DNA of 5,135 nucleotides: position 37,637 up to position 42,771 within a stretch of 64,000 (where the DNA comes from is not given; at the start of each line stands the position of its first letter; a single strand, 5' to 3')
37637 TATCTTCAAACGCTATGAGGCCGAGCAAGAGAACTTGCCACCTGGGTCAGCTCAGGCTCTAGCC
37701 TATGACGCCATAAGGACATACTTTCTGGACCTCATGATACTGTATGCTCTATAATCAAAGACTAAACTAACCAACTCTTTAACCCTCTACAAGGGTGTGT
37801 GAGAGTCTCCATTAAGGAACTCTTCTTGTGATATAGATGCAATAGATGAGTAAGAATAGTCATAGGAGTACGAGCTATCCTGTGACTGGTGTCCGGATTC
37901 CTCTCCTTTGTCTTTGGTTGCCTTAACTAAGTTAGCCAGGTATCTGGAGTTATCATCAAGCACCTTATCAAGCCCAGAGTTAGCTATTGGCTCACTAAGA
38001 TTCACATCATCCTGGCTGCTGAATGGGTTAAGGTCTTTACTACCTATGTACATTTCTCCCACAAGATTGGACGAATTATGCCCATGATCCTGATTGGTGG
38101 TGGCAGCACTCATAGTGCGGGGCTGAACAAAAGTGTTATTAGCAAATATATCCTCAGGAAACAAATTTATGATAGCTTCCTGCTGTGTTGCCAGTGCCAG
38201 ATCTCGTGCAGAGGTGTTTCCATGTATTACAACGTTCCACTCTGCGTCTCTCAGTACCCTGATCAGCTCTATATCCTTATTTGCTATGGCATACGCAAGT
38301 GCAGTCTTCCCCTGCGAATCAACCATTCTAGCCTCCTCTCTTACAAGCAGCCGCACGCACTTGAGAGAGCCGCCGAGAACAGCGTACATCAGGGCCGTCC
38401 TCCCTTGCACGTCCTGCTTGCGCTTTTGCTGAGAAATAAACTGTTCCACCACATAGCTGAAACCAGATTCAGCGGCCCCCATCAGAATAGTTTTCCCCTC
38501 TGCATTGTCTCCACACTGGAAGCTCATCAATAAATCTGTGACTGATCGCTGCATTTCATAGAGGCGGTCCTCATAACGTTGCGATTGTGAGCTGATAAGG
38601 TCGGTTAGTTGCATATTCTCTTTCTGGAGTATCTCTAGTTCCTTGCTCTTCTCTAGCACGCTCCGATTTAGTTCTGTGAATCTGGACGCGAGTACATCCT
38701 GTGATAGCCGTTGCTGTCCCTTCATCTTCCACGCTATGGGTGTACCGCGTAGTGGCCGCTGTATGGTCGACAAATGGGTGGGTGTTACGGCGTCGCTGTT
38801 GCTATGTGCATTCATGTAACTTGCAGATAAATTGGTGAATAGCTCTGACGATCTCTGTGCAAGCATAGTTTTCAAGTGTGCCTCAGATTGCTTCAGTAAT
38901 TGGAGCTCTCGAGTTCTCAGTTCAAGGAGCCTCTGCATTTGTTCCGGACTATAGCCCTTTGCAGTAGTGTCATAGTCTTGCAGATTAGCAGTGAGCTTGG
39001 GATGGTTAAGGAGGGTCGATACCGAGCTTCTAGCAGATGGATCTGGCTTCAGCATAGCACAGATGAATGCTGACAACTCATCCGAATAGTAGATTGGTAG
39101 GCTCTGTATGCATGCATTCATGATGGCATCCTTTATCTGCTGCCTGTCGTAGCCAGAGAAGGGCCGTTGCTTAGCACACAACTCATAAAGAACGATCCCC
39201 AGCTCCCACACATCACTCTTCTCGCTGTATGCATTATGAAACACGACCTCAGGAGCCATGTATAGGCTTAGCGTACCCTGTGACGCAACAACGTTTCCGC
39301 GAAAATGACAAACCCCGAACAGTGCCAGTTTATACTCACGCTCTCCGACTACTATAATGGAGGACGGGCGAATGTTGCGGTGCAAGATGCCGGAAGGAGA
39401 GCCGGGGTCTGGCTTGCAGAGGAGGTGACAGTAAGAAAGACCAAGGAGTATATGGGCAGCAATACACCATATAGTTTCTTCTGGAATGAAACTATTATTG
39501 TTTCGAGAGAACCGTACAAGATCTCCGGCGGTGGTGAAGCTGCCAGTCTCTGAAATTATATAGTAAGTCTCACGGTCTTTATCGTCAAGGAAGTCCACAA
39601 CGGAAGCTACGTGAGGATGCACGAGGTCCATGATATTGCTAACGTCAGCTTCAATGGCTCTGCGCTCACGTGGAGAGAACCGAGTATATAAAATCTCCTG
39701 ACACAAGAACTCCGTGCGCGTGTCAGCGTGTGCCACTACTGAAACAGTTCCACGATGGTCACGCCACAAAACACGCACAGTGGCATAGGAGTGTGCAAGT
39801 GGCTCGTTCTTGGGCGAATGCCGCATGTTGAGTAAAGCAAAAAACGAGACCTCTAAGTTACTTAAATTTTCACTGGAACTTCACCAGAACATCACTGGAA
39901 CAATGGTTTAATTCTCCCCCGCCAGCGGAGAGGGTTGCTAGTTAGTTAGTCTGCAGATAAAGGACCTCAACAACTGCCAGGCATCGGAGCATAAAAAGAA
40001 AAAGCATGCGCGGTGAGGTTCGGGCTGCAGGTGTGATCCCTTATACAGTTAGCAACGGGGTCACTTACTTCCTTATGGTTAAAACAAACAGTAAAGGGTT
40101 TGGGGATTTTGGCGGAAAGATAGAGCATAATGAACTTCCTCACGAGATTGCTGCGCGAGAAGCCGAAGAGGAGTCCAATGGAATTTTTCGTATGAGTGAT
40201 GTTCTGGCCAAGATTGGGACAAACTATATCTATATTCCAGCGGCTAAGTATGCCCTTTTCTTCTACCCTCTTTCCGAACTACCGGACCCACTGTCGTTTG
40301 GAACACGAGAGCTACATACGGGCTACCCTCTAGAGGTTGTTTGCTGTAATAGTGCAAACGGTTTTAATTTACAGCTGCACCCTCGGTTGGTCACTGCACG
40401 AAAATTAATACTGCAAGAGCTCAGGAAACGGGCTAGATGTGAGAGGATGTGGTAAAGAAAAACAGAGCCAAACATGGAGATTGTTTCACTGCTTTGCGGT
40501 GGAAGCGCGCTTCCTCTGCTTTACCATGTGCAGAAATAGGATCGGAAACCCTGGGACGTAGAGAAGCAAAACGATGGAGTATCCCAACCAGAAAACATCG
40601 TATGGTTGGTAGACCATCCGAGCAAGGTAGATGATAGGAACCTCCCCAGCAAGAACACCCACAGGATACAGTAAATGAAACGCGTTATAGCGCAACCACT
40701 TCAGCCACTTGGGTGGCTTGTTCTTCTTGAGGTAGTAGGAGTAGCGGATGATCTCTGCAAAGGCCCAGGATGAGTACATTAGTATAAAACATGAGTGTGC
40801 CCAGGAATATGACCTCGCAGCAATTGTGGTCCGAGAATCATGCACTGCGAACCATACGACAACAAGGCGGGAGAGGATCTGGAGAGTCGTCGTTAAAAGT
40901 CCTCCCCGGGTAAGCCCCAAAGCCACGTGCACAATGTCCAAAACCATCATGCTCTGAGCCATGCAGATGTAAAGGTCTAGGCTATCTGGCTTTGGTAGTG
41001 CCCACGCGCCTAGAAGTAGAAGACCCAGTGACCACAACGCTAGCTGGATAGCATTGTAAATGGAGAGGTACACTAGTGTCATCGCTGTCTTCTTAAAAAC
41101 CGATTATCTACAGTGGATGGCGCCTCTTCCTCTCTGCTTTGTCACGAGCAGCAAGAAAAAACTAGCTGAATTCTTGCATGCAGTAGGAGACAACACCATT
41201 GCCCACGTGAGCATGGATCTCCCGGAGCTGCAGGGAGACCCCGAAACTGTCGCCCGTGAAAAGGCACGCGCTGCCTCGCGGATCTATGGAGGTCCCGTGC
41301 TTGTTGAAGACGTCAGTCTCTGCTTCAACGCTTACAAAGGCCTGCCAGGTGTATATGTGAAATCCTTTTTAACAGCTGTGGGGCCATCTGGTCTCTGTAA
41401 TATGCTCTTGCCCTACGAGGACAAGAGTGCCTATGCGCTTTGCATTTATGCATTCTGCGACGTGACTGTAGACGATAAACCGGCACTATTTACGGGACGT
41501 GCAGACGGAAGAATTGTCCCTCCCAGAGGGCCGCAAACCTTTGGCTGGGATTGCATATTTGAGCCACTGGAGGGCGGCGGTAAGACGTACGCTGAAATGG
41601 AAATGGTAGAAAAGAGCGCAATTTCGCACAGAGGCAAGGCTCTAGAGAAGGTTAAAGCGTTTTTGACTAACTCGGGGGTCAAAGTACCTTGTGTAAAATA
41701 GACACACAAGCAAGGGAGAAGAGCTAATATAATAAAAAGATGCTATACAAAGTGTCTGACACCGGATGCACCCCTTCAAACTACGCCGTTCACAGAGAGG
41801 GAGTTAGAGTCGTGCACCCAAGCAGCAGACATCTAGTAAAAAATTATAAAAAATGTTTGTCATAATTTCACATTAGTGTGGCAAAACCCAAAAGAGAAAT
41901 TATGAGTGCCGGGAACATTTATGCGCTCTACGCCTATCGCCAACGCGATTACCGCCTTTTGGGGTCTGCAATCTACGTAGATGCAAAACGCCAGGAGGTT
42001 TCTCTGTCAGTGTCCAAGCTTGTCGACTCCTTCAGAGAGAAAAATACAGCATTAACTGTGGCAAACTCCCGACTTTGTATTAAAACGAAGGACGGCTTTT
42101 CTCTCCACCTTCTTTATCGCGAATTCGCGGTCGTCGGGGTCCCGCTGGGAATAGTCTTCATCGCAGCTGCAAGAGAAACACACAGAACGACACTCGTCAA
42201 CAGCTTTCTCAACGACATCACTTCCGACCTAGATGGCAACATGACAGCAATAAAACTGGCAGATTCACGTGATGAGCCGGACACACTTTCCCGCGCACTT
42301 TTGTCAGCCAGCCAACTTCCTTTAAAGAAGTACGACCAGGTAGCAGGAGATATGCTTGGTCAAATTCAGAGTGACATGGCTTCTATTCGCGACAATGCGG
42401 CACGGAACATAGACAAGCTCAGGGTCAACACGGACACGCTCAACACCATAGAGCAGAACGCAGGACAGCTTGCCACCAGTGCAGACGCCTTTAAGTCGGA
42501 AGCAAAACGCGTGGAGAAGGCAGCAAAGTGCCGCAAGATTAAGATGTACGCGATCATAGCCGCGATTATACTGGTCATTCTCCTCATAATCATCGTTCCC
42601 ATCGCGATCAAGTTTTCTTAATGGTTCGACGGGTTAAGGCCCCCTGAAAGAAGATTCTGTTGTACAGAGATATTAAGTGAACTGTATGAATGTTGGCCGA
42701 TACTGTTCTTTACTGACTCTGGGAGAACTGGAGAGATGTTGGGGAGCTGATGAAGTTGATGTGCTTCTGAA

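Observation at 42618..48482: ADA2-like ZZ finger + SANT module at the N-terminus of a 1954-aa protein with a proline-rich tail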

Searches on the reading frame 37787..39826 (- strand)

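Call 74: search_protein_families(library=pfam, proteins=[window:37787-39826:-], max_evalue=0.001)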
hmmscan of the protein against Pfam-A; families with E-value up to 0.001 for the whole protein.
window:37787-39826:- (679 aa): 7 families
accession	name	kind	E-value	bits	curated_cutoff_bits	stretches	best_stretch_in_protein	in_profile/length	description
PF00069.31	Pkinase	-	6.4e-32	111.4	31.7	1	25-276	12-261/263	Protein kinase domain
PF12796.13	Ank_2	-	4.1e-25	88.6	27.3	2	448-527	1-81/90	Ankyrin repeats (3 copies)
PF07714.23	PK_Tyr_Ser-Thr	-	1.7e-19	70.6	23.1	1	52-274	42-256/258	Protein tyrosine and serine/threonine kinase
PF00023.36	Ank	-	1.5e-07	31.8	21.1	0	474-497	1-24/33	Ankyrin repeat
PF13857.12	Ank_5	-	2.4e-06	28.2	27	1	474-513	15-56/56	Ankyrin repeats (many copies)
PF13637.12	Ank_4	-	6.7e-06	26.7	22.7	0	471-495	26-50/50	Ankyrin repeats (many copies)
PF13606.12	Ank_3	-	8.6e-05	23.1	22.3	0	475-496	2-23/30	Ankyrin repeat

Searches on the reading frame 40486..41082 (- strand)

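Call 74: search_protein_families(library=pfam, proteins=[window:40486-41082:-], max_evalue=0.001)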
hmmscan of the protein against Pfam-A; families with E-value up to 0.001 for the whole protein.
window:40486-41082:- (198 aa): 1 family
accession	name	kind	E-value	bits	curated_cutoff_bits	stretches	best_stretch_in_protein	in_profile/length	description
PF04387.19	PTPLA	-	1.4e-35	122.8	27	1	43-193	1-159/162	Protein tyrosine phosphatase-like protein, PTPLA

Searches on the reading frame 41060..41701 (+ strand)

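Call 74: search_protein_families(library=pfam, proteins=[window:41060-41701:+], max_evalue=0.001)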
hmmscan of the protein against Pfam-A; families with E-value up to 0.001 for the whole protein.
window:41060-41701:+ (213 aa): 1 family
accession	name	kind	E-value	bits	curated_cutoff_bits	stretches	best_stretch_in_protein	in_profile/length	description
PF01725.21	Ham1p_like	-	2e-45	155.4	22.5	1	25-200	1-185/186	Ham1 family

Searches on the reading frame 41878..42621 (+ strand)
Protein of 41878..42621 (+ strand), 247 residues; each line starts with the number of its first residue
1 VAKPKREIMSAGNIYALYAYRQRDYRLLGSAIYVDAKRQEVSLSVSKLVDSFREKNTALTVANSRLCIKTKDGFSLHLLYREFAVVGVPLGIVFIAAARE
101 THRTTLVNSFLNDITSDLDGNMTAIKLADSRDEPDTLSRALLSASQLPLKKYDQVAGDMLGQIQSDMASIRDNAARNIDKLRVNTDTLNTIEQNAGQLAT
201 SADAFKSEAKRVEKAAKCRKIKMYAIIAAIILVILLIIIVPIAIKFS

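Call 74: search_protein_families(library=pfam, proteins=[window:41878-42621:+], max_evalue=0.001)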
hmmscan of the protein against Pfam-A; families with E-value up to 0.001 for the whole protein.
window:41878-42621:+ (247 aa): 1 family
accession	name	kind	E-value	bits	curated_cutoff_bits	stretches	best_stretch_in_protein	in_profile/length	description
PF00957.27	Synaptobrevin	-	2.3e-17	63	26.4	1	159-242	4-87/89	Synaptobrevin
